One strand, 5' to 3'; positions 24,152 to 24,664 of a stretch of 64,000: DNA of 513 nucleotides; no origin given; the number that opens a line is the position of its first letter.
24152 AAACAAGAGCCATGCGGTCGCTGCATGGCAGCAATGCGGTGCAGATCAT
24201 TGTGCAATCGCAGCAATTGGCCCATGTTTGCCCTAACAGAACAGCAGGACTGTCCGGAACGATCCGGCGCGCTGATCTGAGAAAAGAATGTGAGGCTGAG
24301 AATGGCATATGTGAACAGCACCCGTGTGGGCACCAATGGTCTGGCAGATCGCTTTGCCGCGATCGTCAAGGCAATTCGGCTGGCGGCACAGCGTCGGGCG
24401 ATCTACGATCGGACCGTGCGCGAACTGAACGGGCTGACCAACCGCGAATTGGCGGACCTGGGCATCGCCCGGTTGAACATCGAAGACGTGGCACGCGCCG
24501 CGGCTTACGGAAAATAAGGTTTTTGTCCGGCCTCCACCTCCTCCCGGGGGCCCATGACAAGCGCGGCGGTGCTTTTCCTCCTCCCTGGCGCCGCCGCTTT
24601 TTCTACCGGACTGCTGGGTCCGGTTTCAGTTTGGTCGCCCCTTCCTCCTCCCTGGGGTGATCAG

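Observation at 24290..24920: DUF1127 gene followed by four tandem two-hairpin sRNAs carrying eight CCUCCUCCC loops (CcaF1/CcsR1-4 'cuckoo'-type locus)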

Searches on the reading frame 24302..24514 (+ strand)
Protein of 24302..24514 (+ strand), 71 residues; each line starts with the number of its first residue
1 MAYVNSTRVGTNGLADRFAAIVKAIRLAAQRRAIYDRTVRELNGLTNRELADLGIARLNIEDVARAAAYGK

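Call 7: search_protein_families(library=pfam, proteins=[window:24302-24514:+], max_evalue=0.01)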
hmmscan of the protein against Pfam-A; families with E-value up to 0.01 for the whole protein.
window:24302-24514:+ (71 aa): 1 family
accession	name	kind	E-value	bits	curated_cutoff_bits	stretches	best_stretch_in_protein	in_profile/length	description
PF06568.16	DUF1127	-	1.4e-09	37.9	23.3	1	26-60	2-36/37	Domain of unknown function (DUF1127)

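Call 12: find_related_loci(query=window:24302-24514:+, collection=genome_contigs, flank=6000)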
Query window:24302-24514:+ (71 aa) in genome_contigs; peptide patterns used: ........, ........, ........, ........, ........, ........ (x = any residue, [..] = any of these).
599 stretches matched a pattern (row limit reached: there are more); 83 encode a relative of the query (tblastn E <= 1e-3); the best 80 are kept; 80 distinct loci.
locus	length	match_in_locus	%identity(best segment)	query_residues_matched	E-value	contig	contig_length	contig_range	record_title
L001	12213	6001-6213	85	1-71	9e-35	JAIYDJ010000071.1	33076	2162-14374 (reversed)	MAG: Rhodobacter sp. isolate H1_MAG_00031 pond_H1_MAG_00031_000000000107, whole genome shotgun sequence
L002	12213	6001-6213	65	1-71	2e-26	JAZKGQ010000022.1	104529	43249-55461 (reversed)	MAG: Pseudomonadota bacterium isolate DC_RB_04_SPN110320-bin058 DCRB04SPN_B058_0_000000000022, whole genome shotgun sequ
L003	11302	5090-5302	69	1-71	4e-26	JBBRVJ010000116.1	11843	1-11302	MAG: Rhodobacterales bacterium isolate La3_metabat2.138 La3_metabat2.138_K_1717449_L_11843_cov_27.8530, whole genome sho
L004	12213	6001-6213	66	1-71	2e-25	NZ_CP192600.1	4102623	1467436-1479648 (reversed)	MAG: Tabrizicola sp. BL-A-41-H6 isolate Passages #2 and #5 chromosome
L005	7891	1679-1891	62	1-71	1e-23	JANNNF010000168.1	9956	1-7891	MAG: Rhodobacterales bacterium isolate SOY_35_metabat.171 SOY_35_k141_4281029, whole genome shotgun sequence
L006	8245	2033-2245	58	1-71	3e-23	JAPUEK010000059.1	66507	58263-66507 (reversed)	MAG: Rhodobacteraceae bacterium isolate labscale reactor_MAG23 NODE_338_length_66507_cov_13.895549, whole genome shotgun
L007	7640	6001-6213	61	1-71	2e-22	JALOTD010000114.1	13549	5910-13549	MAG: Tabrizicola sp. isolate Prado224 scaffold_21991, whole genome shotgun sequence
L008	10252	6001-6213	58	1-71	3e-22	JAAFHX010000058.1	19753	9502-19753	MAG: Rhodobacterales bacterium isolate bin77.metabat.ball.199 WN_Rhodobacterales_2_scaffold_58, whole genome shotgun seq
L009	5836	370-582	56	1-71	2e-21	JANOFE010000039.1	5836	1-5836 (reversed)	MAG: Pseudorhodobacter sp. isolate SOY_65_concoct_198 SOY_65_k141_2220168, whole genome shotgun sequence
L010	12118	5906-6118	58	1-71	5e-21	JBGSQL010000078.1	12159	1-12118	MAG: Rhodobacter sp. isolate JTS-AC33 k141_3130219, whole genome shotgun sequence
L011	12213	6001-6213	58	1-71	5e-21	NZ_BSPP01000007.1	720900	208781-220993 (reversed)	Cypionkella aquatica strain NBRC 111766 sequence07, whole genome shotgun sequence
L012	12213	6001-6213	55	1-71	2e-20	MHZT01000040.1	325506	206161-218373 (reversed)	MAG: Rhodobacterales bacterium RIFCSPHIGHO2_02_FULL_62_130 rifcsphigho2_02_scaffold_34, whole genome shotgun sequence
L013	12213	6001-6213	56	1-71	2e-20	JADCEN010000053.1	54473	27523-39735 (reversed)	MAG: Rhodobacter sp. isolate M113S1SP4A35QC M113S1_53, whole genome shotgun sequence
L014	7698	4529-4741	56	1-71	3e-20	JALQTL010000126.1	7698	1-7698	MAG: Rhodobacteraceae bacterium isolate DAH.2 DAH_592781, whole genome shotgun sequence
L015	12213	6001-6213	63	1-71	3e-20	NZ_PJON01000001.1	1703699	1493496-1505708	Tabrizicola aquatica strain RCRI19 contig1, whole genome shotgun sequence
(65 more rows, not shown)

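Call 16: list_cluster_members(proteins=[window:24302-24514:+, window:24980-26122:+, window:22969-24036:-])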
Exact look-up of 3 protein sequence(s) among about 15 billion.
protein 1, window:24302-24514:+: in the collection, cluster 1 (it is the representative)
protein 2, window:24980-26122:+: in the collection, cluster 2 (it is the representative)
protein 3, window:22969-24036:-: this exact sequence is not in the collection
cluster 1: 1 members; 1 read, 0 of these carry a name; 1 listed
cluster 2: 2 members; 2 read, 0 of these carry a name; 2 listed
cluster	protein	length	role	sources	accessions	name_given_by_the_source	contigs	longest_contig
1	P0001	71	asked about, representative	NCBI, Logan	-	-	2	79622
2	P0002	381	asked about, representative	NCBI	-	-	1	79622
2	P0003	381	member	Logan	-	-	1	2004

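Call 32: find_homologous_proteins(query=window:24302-24514:+, max_evalue=0.001)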
Query window:24302-24514:+ (71 aa): 115 proteins with E <= 0.001 among 117 candidates.
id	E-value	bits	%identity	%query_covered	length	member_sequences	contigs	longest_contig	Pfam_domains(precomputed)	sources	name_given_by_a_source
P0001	8.1e-36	138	100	100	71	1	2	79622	PF06568.17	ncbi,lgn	-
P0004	4.2e-32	126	92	100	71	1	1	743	PF06568.17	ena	-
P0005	4.4e-31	123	89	100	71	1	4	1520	PF06568.17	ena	-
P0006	6.7e-31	122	90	100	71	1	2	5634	PF06568.17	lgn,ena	-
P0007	9.5e-31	122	89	100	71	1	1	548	PF06568.17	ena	-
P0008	3.8e-30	120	85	100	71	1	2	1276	PF06568.17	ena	-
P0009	4.4e-29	117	85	100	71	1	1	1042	PF06568.17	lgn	-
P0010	4.7e-29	116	85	100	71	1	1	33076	PF06568.17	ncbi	-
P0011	4.7e-29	116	83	100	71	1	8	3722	PF06568.17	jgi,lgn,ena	-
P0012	6.9e-29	116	83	100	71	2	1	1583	PF06568.17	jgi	jgi:uncharacterized protein YjiS (DUF1127 family)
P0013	2.2e-28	114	85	100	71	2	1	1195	PF06568.17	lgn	-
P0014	4.0e-28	114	82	100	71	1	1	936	PF06568.17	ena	-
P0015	2.5e-27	111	80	99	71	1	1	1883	PF06568.17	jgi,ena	-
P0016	2.9e-27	111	79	100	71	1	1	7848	PF06568.17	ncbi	ncbi:MAG: DUF1127 domain-containing protein [Paracoccaceae bacterium]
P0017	3.8e-27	110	80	100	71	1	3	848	PF06568.17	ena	-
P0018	4.0e-27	110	82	100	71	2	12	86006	PF06568.17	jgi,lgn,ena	-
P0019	4.4e-27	110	80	99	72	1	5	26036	PF06568.17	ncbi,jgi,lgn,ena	-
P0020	8.9e-27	109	80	100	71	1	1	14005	PF06568.17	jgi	-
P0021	9.2e-26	106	77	100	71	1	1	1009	PF06568.17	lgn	-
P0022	1.6e-25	105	77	100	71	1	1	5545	PF06568.17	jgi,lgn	-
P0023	2.0e-25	105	76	100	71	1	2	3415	PF06568.17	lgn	-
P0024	2.9e-25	105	77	100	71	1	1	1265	PF06568.17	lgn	-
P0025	5.0e-25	104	76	100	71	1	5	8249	PF06568.17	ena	-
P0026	7.2e-25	103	76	100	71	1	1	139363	PF06568.17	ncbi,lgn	-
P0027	1.0e-24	103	73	100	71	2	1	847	PF06568.17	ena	-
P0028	3.2e-24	101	79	96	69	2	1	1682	PF06568.17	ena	-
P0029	4.3e-24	101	75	100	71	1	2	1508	PF06568.17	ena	-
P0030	4.8e-24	101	73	100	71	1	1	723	PF06568.17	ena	-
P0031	2.6e-22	95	69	100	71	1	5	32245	PF06568.17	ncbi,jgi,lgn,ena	-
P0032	3.3e-22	95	70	100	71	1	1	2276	PF06568.17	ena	-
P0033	7.9e-22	94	70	100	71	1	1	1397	PF06568.17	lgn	-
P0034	2.0e-21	93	68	100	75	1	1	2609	PF06568.17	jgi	jgi:uncharacterized protein YjiS (DUF1127 family)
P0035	1.0e-20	90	68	100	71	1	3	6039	PF06568.17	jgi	jgi:uncharacterized protein YjiS (DUF1127 family)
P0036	1.5e-20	90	69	100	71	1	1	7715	PF06568.17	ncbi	-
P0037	1.7e-20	90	65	100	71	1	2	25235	PF06568.17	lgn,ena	-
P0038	2.3e-20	89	66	99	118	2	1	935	PF06568.17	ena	-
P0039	2.6e-20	89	67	99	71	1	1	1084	PF06568.17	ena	-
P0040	3.7e-20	89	69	100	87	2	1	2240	PF06568.17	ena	-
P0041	4.5e-20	88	66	100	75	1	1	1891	PF06568.17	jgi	jgi:uncharacterized protein YjiS (DUF1127 family)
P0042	1.2e-19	87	65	100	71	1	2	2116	PF06568.17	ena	-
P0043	2.8e-19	86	68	100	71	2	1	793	PF06568.17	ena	-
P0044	4.3e-19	85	68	100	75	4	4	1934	PF06568.17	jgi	jgi:uncharacterized protein YjiS (DUF1127 family)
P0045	9.4e-18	81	60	99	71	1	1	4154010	PF06568.17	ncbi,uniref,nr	ncbi:DUF1127 domain-containing protein [Neotabrizicola shimadae]|uniref:DUF1127 domain-containing pr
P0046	1.3e-17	81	62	100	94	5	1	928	PF06568.17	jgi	jgi:uncharacterized protein YjiS (DUF1127 family)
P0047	2.0e-17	80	65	100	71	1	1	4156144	PF06568.17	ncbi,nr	ncbi:MAG: DUF1127 domain-containing protein [Paracoccaceae bacterium]|nr:MAG: DUF1127 domain-contain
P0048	3.8e-17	79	59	100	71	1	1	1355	PF06568.17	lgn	-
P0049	4.3e-17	79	66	99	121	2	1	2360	PF06568.17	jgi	jgi:uncharacterized protein YjiS (DUF1127 family)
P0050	4.3e-17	79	63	99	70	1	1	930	PF06568.17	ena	-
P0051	5.0e-17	79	64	100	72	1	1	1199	PF06568.17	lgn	-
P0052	1.3e-16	77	59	100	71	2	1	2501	PF06568.17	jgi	-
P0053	1.3e-16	77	60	99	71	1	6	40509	PF06568.17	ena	-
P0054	1.7e-16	77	59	100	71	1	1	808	PF06568.17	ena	-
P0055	1.8e-16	77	59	100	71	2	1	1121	PF06568.17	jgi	jgi:uncharacterized protein YjiS (DUF1127 family)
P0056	2.6e-16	76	58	97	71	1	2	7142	PF06568.17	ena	-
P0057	2.9e-16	76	58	100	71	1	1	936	PF06568.17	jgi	jgi:uncharacterized protein YjiS (DUF1127 family)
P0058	3.0e-16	76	61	99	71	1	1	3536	PF06568.17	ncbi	ncbi:MAG: DUF1127 domain-containing protein [Paracoccaceae bacterium]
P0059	3.3e-16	76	59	99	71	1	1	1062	PF06568.17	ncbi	-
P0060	3.4e-16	76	59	100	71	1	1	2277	PF06568.17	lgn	-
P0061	3.6e-16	76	59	100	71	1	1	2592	PF06568.17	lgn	-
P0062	3.7e-16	76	62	100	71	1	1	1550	PF06568.17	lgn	-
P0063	4.6e-16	76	58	100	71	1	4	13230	PF06568.17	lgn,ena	-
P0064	5.1e-16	76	56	100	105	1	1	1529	PF06568.17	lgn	-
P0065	6.8e-16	75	62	100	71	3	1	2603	PF06568.17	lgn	-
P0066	7.3e-16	75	59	100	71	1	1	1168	PF06568.17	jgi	jgi:uncharacterized protein YjiS (DUF1127 family)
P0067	7.4e-16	75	59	100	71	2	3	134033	PF06568.17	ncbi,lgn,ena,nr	ncbi:MAG: hypothetical protein FD150_641 [Rhodobacteraceae bacterium]|nr:MAG: hypothetical protein F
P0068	8.1e-16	75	61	100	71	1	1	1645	PF06568.17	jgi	jgi:uncharacterized protein YjiS (DUF1127 family)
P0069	1.1e-15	74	58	100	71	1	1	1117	PF06568.17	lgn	-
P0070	1.4e-15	74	58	100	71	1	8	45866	PF06568.17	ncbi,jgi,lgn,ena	ncbi:MAG: DUF1127 domain-containing protein [Paracoccaceae bacterium]|jgi:uncharacterized protein Yj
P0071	1.8e-15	74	58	100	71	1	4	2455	PF06568.17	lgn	-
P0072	1.9e-15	74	59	100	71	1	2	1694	PF06568.17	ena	-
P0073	1.9e-15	74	58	100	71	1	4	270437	PF06568.17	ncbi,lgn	ncbi:MAG: DUF1127 domain-containing protein [Pseudomonadota bacterium]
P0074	2.0e-15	74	58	100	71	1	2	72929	PF06568.17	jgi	jgi:uncharacterized protein YjiS (DUF1127 family)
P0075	2.1e-15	74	58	100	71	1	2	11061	PF06568.17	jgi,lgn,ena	-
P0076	2.3e-15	73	59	100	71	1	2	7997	PF06568.17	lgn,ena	-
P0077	2.8e-15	73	61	100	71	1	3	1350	PF06568.17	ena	-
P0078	3.0e-15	73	59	100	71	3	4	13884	PF06568.17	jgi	jgi:uncharacterized protein YjiS (DUF1127 family)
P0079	3.3e-15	73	58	100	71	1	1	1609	PF06568.17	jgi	jgi:uncharacterized protein YjiS (DUF1127 family)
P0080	4.0e-15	73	59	100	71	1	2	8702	PF06568.17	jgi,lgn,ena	-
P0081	6.5e-15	72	58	100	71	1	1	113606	PF06568.17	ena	-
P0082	7.7e-15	72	61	100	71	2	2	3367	PF06568.17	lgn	-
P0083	7.9e-15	72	55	100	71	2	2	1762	PF06568.17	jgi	jgi:uncharacterized protein YjiS (DUF1127 family)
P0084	9.0e-15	72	54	99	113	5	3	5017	PF06568.17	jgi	jgi:uncharacterized protein YjiS (DUF1127 family)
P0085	9.3e-15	72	61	100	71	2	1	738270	PF06568.17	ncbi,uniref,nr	ncbi:DUF1127 domain-containing protein [Gemmobacter caeruleus]|uniref:DUF1127 domain-containing prot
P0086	1.1e-14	71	59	96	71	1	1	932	PF06568.17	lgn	-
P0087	1.2e-14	71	55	97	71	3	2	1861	PF06568.17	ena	-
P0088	1.3e-14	71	56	100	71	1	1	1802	PF06568.17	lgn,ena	-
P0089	1.3e-14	71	58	100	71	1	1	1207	PF06568.17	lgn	-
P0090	1.7e-14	71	58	100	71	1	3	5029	PF06568.17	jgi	jgi:uncharacterized protein YjiS (DUF1127 family)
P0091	1.9e-14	71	60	99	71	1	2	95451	PF06568.17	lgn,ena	-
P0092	2.2e-14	70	61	100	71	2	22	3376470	PF06568.17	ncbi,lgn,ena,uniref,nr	ncbi:DUF1127 domain-containing protein [Gemmobacter fulvus]|uniref:DUF1127 domain-containing protein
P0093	2.4e-14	70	56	100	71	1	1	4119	PF06568.17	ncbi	-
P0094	2.6e-14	70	56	100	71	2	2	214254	PF06568.17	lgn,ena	-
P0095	3.6e-14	70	56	100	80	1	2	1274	PF06568.17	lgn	-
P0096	4.7e-14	69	57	99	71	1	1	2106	PF06568.17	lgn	-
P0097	5.3e-14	69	54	100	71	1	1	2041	PF06568.17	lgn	-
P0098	1.4e-13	68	55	100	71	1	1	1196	PF06568.17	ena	-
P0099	1.5e-13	68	55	100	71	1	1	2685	PF06568.17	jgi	jgi:uncharacterized protein YjiS (DUF1127 family)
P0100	1.7e-13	68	55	100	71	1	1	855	PF06568.17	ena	-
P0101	5.4e-13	66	56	100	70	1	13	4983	PF06568.17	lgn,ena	-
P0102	5.7e-13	66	58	100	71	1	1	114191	PF06568.17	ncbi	-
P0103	1.3e-12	65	56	100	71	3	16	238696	PF06568.17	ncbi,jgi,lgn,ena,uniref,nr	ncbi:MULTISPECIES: DUF1127 domain-containing protein [Gemmobacter]|jgi:uncharacterized protein YjiS 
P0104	1.8e-12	64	52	100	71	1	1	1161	PF06568.17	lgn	-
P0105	2.5e-12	64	56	100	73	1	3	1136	PF06568.17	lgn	-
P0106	2.9e-12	64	52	100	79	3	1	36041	PF06568.17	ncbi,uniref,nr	ncbi:DUF1127 domain-containing protein [Gemmobacter sp.]|uniref:DUF1127 domain-containing protein n=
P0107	3.0e-12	64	51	97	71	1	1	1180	PF06568.17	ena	-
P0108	3.6e-12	63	52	100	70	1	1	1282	PF06568.17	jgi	jgi:uncharacterized protein YjiS (DUF1127 family)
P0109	3.9e-12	63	51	97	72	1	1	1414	PF06568.17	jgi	jgi:uncharacterized protein YjiS (DUF1127 family)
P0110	1.2e-10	59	57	85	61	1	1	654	PF06568.17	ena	-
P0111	2.7e-10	58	53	99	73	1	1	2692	PF06568.17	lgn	-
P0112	1.6e-9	55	53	99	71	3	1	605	PF06568.17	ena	-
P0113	3.5e-9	54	53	96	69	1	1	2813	PF06568.17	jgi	jgi:uncharacterized protein YjiS (DUF1127 family)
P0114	3.0e-8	51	47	96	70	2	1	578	PF06568.17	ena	-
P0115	5.8e-8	50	52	94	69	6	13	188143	PF06568.17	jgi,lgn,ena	jgi:uncharacterized protein YjiS (DUF1127 family)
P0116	6.7e-7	47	49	99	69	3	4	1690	PF06568.17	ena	-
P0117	1.1e-6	46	49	100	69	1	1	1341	PF06568.17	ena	-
